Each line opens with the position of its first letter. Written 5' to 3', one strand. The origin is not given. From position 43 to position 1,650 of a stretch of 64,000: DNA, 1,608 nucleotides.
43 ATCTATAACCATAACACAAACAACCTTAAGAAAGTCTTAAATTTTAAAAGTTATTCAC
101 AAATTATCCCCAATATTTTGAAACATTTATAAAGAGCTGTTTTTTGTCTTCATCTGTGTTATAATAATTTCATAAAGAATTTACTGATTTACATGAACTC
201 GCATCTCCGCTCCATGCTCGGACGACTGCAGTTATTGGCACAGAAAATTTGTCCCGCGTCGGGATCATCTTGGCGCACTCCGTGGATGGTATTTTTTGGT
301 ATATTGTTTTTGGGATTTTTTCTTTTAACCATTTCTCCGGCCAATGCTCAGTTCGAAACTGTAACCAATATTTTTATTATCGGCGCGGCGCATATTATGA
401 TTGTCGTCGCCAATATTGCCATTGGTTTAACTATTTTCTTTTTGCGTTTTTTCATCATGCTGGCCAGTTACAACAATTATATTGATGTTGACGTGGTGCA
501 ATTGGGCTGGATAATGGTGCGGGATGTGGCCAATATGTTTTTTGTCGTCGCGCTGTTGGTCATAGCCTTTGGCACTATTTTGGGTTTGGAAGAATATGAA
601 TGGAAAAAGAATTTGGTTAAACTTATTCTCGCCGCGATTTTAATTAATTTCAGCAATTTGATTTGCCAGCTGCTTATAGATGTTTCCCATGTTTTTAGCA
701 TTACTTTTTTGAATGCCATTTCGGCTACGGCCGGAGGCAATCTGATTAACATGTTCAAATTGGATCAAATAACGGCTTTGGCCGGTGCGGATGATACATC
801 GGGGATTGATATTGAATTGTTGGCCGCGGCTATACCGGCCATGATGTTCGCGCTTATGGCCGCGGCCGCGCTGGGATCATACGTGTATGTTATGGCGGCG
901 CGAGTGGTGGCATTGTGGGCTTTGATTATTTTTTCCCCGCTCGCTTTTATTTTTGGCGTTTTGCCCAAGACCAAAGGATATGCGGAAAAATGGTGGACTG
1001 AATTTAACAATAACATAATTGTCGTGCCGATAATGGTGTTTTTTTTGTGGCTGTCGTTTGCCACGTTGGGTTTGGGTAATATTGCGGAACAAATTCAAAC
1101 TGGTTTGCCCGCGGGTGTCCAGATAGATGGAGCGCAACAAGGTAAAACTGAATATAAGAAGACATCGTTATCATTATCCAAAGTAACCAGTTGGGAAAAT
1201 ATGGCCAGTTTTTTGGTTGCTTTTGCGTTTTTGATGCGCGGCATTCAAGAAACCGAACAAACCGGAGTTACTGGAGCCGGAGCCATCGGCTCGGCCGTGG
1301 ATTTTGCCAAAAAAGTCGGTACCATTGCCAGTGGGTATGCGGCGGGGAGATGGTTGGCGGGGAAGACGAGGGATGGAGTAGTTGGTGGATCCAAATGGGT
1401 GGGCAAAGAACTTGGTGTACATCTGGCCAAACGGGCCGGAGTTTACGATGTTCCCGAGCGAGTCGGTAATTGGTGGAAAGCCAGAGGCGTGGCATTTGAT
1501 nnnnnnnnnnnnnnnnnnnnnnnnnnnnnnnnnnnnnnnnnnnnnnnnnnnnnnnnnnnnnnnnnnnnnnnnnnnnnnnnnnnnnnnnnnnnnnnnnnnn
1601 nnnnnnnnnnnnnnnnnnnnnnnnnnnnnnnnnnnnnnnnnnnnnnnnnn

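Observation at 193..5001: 1602-aa membrane protein: VirB6-like N-terminus fused to a ~1200-aa K/E/A-rich low-complexity tail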

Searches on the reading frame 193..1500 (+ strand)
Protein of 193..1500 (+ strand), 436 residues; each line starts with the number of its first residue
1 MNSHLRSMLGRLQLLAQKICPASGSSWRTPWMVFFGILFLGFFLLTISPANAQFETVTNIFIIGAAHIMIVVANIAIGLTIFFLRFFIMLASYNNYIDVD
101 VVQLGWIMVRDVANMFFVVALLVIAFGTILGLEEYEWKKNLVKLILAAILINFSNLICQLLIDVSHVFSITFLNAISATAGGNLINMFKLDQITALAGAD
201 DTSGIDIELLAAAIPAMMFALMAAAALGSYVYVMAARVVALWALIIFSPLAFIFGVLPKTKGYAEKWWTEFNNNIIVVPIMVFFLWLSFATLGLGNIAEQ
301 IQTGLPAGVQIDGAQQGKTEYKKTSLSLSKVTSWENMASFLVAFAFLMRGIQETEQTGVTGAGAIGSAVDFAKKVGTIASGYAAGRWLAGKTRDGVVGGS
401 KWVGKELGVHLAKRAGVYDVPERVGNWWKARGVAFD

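Call 19: search_solved_structures(query=A1, max_evalue=1, show_alignments=2)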
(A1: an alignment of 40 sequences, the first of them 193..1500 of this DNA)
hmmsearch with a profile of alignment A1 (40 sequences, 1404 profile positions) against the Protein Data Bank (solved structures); distinct sequences matched with E-value up to 1: 21.
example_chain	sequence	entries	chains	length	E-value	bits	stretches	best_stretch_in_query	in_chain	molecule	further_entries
9kpz_H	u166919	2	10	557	1.9e-06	29.5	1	568-913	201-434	Ubiquitin-like protein SMT3,Tol-Pal system protein TolA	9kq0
9ddm_F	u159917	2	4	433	0.00031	22.2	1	568-804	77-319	Tol-Pal system protein TolA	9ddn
9ijj_A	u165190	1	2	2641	0.00049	21.5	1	630-736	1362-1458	Cilia and flagella associated protein 46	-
30ff_Dc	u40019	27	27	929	0.0079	17.5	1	598-787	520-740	Transcription initiation factor TFIID subunit 3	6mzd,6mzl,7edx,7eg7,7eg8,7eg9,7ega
8iqf_A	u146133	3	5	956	0.014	16.7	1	617-753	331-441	Chromatin assembly factor 1 subunit A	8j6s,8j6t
8iqg_A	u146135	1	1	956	0.014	16.7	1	617-753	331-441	Chromatin assembly factor 1 subunit A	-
7egm_C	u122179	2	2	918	0.038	15.3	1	659-791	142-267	SWI/SNF chromatin-remodeling complex subunit SNF5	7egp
6uxv_C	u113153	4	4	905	0.048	14.9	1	659-791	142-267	SWI/SNF chromatin-remodeling complex subunit SNF5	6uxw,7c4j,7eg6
8t1i_J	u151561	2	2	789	0.05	14.9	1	622-804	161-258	Mediator of RNA polymerase II transcription subunit 15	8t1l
7emf_O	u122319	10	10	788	0.058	14.7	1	659-777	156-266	Mediator of RNA polymerase II transcription subunit 15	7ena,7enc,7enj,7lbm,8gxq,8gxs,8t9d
9k49_H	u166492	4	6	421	0.1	13.8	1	568-804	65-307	Tol-Pal system protein TolA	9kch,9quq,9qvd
4tko_B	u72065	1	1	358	0.17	13.1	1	576-722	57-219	EmrA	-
13bv_A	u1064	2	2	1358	0.43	11.8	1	996-1115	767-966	Phosphoinositide 3-kinase regulatory subunit 4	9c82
9vee_A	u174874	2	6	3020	0.61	11.3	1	614-731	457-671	Piezo-type mechanosensitive ion channel component 2,Green fluorescent protein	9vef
2wty_A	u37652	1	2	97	0.65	11.2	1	529-607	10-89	TRANSCRIPTION FACTOR MAFB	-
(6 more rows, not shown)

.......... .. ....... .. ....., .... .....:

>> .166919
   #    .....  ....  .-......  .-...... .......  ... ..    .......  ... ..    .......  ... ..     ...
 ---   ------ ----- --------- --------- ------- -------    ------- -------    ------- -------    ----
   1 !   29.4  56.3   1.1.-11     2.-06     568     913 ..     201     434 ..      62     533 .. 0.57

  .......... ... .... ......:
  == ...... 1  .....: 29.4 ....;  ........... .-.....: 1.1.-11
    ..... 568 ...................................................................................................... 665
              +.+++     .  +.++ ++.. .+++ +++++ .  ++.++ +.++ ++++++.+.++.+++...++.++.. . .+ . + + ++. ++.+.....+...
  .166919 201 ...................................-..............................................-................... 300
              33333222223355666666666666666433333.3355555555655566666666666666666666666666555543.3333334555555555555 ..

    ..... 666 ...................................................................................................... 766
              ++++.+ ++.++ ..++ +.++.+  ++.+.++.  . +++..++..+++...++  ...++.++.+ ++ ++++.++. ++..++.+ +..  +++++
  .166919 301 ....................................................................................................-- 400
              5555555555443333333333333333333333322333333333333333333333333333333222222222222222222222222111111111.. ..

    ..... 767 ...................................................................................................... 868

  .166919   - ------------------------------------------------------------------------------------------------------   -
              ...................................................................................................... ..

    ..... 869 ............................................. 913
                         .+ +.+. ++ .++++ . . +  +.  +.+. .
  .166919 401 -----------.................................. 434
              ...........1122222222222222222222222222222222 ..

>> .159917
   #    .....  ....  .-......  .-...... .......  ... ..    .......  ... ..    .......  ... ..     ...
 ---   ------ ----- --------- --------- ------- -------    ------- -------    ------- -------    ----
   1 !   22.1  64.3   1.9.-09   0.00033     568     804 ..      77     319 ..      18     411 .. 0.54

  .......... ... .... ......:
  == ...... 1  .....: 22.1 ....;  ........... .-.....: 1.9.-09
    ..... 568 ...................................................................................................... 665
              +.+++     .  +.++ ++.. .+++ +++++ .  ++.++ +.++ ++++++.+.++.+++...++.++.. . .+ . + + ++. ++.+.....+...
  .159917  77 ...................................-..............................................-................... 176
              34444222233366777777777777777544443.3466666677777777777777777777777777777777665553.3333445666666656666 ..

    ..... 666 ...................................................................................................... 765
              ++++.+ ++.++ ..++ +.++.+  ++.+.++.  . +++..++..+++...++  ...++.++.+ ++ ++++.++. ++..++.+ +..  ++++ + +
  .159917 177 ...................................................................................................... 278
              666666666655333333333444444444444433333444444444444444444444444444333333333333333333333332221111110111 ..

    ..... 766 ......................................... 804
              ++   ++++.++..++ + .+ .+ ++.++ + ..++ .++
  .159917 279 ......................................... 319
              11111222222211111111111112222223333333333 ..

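Call 23: predict_structure(alignment_id=A1)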
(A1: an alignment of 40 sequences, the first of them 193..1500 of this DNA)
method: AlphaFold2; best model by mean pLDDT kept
length: 436 residues; sequences in the alignment: 40
mean_pLDDT: 73.0   pTM: 0.64
mean pLDDT of the five models: 73.0, 71.8, 71.6, 64.9, 64.7
residues with pLDDT >= 90: 52; 70-90: 230; 50-70: 92; < 50: 62
segments of 3 or more residues with pLDDT < 50: 50-52, 304-322, 397-405, 407-409, 416-421, 424-428, 431-436
pLDDT, mean of each block of 10 residues (from residue 1): 72 74 54 74 65 59 81 87 89 78 82 83 83 70 85 85 87 84 68 69 68 82 88 92 90 88 93 93 91 61 47 42 55 74 88 87 75 67 53 49 46 49 49 40
secondary structure, 60 per line:
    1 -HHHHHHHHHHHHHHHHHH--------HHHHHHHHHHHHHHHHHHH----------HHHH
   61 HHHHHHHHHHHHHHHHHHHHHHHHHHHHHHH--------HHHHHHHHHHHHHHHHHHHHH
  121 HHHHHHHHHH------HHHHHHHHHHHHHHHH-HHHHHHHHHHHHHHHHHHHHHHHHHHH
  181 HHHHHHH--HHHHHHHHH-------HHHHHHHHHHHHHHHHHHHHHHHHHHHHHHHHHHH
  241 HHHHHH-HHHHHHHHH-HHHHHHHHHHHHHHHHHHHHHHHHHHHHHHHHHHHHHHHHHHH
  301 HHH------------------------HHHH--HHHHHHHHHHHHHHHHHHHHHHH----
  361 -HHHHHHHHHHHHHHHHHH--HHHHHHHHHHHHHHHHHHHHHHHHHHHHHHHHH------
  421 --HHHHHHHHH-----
elements in order: H2-19 H28-46 H57-91 H100-130 H137-152 H154-187 H190-198 H206-246 H248-256 H258-303 H328-331 H334-356 H362-379 H382-414 H423-431

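Call 64: find_related_loci(query=A1, collection=genome_contigs, flank=10000)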
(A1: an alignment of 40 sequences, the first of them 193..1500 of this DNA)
Query A1 (436 aa) in genome_contigs; peptide patterns used: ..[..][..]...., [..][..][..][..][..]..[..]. (x = any residue, [..] = any of these).
396 stretches matched a pattern; 334 encode a relative of the query (tblastn E <= 1e-3); the best 80 are kept; 80 distinct loci.
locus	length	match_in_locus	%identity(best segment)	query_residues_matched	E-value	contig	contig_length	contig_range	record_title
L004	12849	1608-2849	66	1-405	4e-170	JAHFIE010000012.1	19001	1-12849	MAG: Candidatus Magasanikiibacteriota bacterium isolate nzgw355 NODE_1778_length_19002_cov_3.902706, whole genome shotgu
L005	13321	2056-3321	63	1-427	1e-165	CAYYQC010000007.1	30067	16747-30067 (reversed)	MAG TPA_asm: uncultured Gammaproteobacteria bacterium isolate SRP286056_co2_552 genome assembly, contig: NODE_2123_lengt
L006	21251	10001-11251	60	1-431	1e-148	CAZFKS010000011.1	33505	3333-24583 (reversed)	MAG TPA_asm: uncultured Gammaproteobacteria bacterium isolate SRP257259_co1_329 genome assembly, contig: NODE_1363_lengt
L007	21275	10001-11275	66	1-436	2e-179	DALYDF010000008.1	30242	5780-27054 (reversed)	MAG TPA_asm: Candidatus Magasanikbacteria bacterium isolate CTOTU14220 NODE_317_length_30242_cov_3.749727, whole genome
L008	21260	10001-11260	58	17-432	2e-146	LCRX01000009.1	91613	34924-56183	MAG: Candidatus Magasanikbacteria bacterium GW2011_GWA2_56_11 UY92_C0009, whole genome shotgun sequence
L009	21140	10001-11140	62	34-403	2e-144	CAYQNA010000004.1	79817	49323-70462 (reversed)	MAG TPA_asm: uncultured Gammaproteobacteria bacterium isolate SRP278252_co2_865 genome assembly, contig: NODE_445_length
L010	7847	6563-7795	59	2-401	2e-140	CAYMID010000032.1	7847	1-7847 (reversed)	MAG TPA_asm: uncultured Gammaproteobacteria bacterium isolate SRP342105_co2_131 genome assembly, contig: NODE_10200_leng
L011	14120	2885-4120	53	1-432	3e-131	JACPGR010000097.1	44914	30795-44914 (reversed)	MAG: Candidatus Magasanikbacteria bacterium isolate NC_groundwater_393_Ag_B-0.1um_39_15 GD18-4_B1_scaffold_2139400, whol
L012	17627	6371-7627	56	1-421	1e-129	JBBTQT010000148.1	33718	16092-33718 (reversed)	MAG: Patescibacteria group bacterium isolate H41-bin209_1 H41_bin209_1_000000000148, whole genome shotgun sequence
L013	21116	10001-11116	57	34-401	4e-127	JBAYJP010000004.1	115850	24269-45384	MAG: Candidatus Magasanikiibacteriota bacterium isolate SO_2016_GW1_59 scaffold00368_OW334_2016, whole genome shotgun se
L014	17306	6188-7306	55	28-400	1e-125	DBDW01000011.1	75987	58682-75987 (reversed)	MAG TPA_asm: Candidatus Magasanikbacteria bacterium UBA922 UBA922_contig_281, whole genome shotgun sequence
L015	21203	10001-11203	52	1-405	3e-125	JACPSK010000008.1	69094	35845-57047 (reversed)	MAG: Candidatus Magasanikbacteria bacterium isolate NC_groundwater_703_Ag_S-0.2um_44_17 S36_SO-2_scaffold_699978, whole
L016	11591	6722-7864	55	61-432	2e-124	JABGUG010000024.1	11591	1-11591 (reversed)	MAG: Candidatus Parcubacteria bacterium isolate SI034_bin149 k141_217909, whole genome shotgun sequence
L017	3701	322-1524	53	1-403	4e-127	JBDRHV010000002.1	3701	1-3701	MAG: bacterium isolate MEGAHIT-group-1.550 k141_3546849, whole genome shotgun sequence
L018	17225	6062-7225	53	28-415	1e-121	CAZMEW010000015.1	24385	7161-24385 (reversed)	MAG TPA_asm: uncultured Gammaproteobacteria bacterium isolate SRP278252_co2_113 genome assembly, contig: NODE_4097_lengt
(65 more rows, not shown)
